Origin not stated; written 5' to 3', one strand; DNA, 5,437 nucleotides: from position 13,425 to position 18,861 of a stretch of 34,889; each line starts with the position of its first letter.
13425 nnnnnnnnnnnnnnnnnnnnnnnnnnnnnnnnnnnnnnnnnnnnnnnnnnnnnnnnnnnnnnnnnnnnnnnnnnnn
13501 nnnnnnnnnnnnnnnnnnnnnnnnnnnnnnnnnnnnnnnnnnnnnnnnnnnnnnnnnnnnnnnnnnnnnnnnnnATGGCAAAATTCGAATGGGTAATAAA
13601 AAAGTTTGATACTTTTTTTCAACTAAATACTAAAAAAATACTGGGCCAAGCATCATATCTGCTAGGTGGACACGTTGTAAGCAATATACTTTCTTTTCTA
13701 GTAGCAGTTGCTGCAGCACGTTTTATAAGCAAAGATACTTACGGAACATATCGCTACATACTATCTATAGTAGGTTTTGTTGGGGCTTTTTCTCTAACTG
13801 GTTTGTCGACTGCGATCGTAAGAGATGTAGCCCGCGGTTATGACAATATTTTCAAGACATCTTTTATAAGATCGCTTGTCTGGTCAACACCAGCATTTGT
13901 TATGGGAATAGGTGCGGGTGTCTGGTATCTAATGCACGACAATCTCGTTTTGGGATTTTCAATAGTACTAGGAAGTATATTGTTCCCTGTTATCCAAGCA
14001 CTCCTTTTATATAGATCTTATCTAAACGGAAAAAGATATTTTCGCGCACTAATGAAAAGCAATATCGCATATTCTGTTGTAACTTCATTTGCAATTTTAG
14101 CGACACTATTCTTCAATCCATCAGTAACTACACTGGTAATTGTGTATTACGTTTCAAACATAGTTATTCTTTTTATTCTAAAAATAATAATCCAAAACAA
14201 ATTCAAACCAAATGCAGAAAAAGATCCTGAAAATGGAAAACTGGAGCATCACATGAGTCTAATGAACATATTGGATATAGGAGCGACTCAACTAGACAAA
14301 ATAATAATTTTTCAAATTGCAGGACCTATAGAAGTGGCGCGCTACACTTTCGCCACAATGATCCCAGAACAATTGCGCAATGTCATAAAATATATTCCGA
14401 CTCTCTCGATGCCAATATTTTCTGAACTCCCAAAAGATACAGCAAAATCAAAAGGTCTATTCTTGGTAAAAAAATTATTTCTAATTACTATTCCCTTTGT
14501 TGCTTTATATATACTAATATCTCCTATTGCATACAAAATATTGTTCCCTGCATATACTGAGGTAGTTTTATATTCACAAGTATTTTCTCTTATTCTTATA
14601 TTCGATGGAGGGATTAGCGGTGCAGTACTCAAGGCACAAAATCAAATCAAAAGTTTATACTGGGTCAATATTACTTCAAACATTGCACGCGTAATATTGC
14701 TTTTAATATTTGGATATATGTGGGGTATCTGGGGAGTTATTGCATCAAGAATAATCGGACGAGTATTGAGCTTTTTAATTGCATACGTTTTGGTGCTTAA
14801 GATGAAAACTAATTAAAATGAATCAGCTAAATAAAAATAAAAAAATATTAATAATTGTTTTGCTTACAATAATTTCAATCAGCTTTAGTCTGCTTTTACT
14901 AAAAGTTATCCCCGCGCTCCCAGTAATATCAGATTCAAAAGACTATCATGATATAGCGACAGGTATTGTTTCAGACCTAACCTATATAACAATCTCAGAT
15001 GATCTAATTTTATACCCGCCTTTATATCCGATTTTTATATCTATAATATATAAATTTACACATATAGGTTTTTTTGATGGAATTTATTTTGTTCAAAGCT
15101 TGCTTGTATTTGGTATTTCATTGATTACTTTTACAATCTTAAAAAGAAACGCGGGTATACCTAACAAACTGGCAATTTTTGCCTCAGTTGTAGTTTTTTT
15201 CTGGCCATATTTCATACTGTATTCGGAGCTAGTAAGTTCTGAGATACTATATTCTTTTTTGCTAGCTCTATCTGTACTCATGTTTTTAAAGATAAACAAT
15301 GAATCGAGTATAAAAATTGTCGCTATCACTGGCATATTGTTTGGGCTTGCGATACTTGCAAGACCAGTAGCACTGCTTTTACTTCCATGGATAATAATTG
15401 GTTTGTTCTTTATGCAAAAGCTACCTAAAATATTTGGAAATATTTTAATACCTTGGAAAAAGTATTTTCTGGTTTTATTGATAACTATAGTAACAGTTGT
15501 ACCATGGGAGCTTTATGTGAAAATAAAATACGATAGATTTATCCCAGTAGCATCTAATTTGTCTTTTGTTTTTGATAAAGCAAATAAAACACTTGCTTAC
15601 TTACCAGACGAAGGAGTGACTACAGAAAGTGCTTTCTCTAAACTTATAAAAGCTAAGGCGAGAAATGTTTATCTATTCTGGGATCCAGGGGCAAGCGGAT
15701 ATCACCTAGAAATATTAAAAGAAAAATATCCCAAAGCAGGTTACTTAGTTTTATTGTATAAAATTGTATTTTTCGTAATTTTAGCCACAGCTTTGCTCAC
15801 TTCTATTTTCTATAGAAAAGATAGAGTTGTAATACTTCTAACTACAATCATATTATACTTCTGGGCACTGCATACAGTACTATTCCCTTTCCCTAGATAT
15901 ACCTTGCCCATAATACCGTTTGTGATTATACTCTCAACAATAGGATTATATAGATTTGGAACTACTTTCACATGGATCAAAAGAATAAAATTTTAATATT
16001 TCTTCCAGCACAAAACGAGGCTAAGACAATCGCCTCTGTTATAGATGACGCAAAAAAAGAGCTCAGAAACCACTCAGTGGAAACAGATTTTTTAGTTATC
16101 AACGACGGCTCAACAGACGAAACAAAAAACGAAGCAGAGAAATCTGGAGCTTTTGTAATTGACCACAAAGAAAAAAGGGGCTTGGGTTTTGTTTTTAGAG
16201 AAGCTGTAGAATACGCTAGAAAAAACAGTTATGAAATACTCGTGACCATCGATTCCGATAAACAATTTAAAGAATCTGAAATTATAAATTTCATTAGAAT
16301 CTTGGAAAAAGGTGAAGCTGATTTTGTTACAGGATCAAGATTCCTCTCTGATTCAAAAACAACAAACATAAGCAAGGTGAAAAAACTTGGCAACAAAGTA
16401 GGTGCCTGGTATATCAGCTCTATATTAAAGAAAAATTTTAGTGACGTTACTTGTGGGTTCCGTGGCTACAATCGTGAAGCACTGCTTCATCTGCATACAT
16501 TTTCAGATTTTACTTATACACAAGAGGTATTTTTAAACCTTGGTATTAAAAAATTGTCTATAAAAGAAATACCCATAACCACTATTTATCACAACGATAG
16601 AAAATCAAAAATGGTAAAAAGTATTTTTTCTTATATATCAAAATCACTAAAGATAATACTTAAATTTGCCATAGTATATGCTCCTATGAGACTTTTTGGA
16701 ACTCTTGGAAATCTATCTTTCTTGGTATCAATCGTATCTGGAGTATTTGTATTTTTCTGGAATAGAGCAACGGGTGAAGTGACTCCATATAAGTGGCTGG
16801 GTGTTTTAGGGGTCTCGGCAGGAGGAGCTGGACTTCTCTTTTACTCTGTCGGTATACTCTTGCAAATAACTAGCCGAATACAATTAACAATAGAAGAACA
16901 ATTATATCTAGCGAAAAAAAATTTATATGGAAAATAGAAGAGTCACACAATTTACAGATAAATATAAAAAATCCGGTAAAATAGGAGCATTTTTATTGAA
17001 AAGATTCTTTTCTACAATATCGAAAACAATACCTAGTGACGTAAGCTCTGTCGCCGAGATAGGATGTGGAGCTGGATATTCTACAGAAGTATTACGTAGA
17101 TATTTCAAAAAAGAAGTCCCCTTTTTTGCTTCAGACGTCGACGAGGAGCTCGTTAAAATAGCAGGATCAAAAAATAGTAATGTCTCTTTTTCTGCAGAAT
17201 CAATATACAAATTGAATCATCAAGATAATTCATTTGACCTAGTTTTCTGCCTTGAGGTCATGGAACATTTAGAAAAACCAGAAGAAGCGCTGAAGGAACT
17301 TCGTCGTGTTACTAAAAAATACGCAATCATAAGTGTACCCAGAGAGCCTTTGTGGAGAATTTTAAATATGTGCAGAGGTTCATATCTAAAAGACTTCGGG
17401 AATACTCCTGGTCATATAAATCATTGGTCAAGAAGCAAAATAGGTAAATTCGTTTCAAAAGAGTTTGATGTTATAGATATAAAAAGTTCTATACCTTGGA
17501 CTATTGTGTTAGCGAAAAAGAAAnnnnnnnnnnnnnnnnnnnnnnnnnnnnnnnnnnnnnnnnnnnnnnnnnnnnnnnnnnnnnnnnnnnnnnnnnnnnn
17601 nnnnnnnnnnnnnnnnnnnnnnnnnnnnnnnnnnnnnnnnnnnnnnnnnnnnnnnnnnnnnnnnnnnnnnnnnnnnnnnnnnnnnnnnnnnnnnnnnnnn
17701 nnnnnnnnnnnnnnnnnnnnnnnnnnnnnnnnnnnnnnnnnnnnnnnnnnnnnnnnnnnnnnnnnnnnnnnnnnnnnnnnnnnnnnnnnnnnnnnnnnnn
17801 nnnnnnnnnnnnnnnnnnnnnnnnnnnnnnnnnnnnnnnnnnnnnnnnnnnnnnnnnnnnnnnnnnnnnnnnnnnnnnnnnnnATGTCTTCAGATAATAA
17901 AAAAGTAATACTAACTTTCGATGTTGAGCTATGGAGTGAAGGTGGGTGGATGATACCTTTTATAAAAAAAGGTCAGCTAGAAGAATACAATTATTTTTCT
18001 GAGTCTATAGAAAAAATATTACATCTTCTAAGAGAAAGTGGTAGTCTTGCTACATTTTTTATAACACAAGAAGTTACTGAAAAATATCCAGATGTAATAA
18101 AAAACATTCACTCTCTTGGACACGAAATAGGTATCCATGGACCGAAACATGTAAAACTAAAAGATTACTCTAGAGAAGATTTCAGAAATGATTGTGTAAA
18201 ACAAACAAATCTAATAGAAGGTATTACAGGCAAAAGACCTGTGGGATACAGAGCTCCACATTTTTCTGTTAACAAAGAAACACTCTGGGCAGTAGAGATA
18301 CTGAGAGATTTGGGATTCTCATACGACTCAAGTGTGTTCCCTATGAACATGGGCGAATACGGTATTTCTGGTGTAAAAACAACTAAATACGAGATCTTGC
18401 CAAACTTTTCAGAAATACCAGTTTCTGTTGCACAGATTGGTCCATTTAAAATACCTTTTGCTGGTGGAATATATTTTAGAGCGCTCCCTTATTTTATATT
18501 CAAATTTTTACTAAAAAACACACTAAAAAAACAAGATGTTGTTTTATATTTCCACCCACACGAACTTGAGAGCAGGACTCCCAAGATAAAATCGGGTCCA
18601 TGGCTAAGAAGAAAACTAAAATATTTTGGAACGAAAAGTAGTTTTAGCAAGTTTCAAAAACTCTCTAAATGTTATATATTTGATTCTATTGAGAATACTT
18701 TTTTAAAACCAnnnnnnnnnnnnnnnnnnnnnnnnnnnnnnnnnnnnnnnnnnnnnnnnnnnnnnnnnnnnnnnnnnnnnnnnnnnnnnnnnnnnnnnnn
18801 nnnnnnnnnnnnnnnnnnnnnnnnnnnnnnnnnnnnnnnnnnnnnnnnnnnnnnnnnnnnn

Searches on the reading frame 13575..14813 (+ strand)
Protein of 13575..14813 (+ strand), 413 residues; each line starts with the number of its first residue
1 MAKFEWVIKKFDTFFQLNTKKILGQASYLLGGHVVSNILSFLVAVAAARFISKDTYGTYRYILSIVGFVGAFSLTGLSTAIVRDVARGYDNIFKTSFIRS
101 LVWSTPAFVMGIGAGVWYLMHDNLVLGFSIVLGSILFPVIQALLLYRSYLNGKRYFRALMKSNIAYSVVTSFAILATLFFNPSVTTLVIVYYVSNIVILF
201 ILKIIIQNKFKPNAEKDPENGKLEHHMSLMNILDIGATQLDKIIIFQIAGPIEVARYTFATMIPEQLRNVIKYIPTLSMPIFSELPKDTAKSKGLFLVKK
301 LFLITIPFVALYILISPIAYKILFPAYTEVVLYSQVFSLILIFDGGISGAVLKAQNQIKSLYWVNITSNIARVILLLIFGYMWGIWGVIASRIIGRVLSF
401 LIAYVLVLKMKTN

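Call 8: search_protein_families(library=pfam, proteins=[window:13575-14813:+], max_evalue=0.001)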
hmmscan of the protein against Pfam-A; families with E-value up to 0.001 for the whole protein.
window:13575-14813:+ (413 aa): 3 families
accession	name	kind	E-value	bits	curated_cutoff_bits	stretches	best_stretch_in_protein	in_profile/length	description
PF01943.22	Polysacc_synt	-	6.2e-18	65.6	28.2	1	26-285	5-273/274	Polysaccharide biosynthesis protein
PF13440.11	Polysacc_synt_3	-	7.5e-15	55.4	23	1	48-324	3-284/293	Polysaccharide biosynthesis protein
PF08508.15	DUF1746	-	0.00021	22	22.3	0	185-232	8-55/116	Fungal domain of unknown function (DUF1746)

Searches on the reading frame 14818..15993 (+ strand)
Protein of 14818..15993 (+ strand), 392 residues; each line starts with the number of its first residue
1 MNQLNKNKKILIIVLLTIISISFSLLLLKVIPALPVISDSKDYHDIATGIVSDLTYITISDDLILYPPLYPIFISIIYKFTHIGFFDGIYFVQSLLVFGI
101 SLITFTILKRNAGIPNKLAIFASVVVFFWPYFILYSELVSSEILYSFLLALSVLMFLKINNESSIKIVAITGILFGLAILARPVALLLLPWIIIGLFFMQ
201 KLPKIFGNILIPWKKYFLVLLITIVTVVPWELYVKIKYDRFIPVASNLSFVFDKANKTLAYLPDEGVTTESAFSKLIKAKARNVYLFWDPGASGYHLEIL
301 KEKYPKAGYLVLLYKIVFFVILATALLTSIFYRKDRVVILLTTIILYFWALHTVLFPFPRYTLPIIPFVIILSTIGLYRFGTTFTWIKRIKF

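Call 8: search_protein_families(library=pfam, proteins=[window:14818-15993:+], max_evalue=0.001)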
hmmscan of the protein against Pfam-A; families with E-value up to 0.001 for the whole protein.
window:14818-15993:+ (392 aa): 1 family
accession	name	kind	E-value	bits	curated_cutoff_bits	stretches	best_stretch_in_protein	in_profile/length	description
PF13231.12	PMT_2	-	1.7e-05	25.5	26.1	1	67-230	3-160/160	Dolichyl-phosphate-mannose-protein mannosyltransferase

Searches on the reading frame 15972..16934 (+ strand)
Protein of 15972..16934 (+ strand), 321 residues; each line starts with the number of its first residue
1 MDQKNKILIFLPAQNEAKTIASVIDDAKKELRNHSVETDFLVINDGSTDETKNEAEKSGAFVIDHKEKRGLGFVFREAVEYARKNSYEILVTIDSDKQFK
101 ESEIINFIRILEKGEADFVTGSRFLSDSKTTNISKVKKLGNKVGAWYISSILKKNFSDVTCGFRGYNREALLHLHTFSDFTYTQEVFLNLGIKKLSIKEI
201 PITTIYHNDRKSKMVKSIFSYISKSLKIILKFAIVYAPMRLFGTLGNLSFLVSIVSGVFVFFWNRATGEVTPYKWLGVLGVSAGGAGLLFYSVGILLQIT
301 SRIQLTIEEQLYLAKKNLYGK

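Call 8: search_protein_families(library=pfam, proteins=[window:15972-16934:+], max_evalue=0.001)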
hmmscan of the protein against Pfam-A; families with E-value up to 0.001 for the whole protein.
window:15972-16934:+ (321 aa): 1 family
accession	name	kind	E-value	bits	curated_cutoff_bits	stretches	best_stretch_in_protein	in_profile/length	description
PF00535.33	Glycos_transf_2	-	1.8e-19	70.7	23.3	1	9-171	2-164/168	Glycosyl transferase family 2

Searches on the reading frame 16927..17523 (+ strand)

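Call 8: search_protein_families(library=pfam, proteins=[window:16927-17523:+], max_evalue=0.001)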
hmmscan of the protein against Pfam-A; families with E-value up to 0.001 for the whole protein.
window:16927-17523:+ (199 aa): 8 families
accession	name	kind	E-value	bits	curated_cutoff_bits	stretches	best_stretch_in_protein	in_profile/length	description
PF08241.18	Methyltransf_11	-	2.9e-18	66.7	21.2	1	44-132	2-90/95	Methyltransferase domain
PF13649.12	Methyltransf_25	-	1.1e-15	58.6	27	1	42-131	1-95/97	Methyltransferase domain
PF13847.12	Methyltransf_31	-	1.3e-13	51.3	27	1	41-136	6-108/145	Methyltransferase domain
PF08242.18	Methyltransf_12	-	2.6e-12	47.8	30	1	44-131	2-94/98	Methyltransferase domain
PF13489.12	Methyltransf_23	-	4.4e-11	43.2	27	1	30-173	15-151/164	Methyltransferase domain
PF07021.18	MetW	-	6.3e-08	32.9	21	1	28-145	4-117/193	Methionine biosynthesis protein MetW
PF05401.17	NodS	-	0.0001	22.6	24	1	37-125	42-129/201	Nodulation protein S (NodS)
PF05219.18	DREV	-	0.00023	20.8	26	1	39-131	95-180/265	DREV methyltransferase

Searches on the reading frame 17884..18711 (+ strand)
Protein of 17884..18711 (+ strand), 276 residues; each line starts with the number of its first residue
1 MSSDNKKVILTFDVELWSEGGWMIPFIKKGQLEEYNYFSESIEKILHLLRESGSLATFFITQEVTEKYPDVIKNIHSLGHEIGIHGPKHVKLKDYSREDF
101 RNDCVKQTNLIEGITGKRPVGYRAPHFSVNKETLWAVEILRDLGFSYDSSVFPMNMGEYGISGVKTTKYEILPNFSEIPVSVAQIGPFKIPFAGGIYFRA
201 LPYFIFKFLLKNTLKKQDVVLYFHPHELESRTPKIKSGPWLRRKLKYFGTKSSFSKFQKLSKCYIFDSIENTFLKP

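Call 8: search_protein_families(library=pfam, proteins=[window:17884-18711:+], max_evalue=0.001)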
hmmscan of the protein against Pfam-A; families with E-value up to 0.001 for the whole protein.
window:17884-18711:+ (276 aa): 3 families
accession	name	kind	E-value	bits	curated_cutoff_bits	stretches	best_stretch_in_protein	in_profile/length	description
PF11959.13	DUF3473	-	1.8e-26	93.1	29.6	1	149-272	1-128/130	Domain of unknown function (DUF3473)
PF01522.26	Polysacc_deac_1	-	3.3e-21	75.9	23.1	1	4-144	5-120/124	Polysaccharide deacetylase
PF03065.20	Glyco_hydro_57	-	0.00056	19.8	21.2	0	94-147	120-168/291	Glycosyl hydrolase family 57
